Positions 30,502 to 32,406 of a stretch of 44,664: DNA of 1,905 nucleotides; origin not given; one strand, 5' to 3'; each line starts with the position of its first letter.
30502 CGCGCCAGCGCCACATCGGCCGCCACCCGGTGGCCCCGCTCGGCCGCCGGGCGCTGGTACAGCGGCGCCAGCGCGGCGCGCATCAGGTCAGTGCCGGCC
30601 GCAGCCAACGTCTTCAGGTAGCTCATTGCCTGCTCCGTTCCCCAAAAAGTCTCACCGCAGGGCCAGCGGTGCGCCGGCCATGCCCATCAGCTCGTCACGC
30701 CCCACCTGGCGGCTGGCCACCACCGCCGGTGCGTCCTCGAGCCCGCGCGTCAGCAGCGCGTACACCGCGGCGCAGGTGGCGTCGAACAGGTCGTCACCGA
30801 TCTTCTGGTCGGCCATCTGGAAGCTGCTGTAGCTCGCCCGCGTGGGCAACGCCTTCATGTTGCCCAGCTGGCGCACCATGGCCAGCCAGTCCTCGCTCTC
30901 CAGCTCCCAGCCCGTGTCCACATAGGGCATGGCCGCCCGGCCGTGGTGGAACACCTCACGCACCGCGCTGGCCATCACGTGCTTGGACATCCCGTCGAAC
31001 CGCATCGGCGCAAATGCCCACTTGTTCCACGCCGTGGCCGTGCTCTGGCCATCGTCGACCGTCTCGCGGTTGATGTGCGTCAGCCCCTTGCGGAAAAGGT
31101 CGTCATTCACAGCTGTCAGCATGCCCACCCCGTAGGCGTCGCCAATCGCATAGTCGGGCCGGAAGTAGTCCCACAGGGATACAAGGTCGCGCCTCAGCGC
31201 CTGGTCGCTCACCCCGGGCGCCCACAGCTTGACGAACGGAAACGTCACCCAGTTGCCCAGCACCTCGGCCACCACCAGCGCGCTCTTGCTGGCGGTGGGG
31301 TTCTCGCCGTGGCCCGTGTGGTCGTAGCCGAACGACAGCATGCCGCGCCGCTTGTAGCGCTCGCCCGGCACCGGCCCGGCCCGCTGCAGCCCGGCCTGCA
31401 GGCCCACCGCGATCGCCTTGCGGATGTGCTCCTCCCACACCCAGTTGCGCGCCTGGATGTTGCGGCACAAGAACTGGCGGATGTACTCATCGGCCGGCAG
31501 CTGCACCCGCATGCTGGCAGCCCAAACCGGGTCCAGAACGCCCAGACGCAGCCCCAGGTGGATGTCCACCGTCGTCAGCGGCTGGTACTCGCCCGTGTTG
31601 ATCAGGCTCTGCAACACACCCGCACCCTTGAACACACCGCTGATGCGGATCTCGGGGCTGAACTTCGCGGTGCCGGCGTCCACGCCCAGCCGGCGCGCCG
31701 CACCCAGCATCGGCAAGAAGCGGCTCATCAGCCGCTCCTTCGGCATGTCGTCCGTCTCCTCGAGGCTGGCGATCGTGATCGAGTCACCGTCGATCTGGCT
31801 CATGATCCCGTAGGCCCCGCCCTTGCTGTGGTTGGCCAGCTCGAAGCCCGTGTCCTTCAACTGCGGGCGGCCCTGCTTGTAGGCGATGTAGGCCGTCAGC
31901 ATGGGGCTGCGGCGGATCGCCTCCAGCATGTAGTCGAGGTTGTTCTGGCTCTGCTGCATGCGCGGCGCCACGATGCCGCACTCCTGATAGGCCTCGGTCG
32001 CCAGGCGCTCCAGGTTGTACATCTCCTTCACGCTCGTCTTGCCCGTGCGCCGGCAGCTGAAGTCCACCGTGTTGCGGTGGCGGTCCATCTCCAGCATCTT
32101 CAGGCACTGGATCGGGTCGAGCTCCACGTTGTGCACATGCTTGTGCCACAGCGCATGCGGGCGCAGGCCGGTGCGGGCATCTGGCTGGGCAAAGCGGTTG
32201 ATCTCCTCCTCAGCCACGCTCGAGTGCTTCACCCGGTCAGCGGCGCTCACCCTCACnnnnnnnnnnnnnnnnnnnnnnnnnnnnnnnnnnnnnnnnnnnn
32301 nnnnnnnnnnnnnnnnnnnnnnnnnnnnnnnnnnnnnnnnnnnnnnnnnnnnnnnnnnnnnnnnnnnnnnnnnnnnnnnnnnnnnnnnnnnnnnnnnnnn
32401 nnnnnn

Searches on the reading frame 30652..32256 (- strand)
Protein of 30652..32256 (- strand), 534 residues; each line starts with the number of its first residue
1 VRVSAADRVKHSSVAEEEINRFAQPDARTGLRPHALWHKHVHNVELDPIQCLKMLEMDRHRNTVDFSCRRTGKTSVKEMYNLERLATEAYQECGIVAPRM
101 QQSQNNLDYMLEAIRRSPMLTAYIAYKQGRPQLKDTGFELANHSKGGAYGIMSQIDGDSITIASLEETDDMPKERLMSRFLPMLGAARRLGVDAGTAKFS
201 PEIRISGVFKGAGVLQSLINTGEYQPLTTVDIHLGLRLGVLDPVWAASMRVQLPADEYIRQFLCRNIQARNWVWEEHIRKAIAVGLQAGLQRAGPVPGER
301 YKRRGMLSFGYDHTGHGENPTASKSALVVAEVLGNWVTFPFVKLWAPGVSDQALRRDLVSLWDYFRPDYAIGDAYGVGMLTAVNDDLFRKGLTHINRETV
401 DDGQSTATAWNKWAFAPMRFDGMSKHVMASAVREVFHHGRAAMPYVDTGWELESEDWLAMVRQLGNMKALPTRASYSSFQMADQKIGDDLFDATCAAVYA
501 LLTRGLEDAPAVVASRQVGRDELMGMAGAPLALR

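Call 7: search_protein_families(library=pfam, proteins=[window:30652-32256:-], max_evalue=0.01)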
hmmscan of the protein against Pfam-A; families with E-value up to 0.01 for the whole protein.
window:30652-32256:- (534 aa): 0 families

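Call 9: search_protein_families(library=phrogs, proteins=[window:30652-32256:-], max_evalue=0.001)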
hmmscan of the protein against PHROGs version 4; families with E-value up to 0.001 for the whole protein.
window:30652-32256:- (534 aa): 1 family
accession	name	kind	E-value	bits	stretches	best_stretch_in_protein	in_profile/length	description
phrog_2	-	head and packaging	6.2e-05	22.9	1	54-501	273-592/807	terminase large subunit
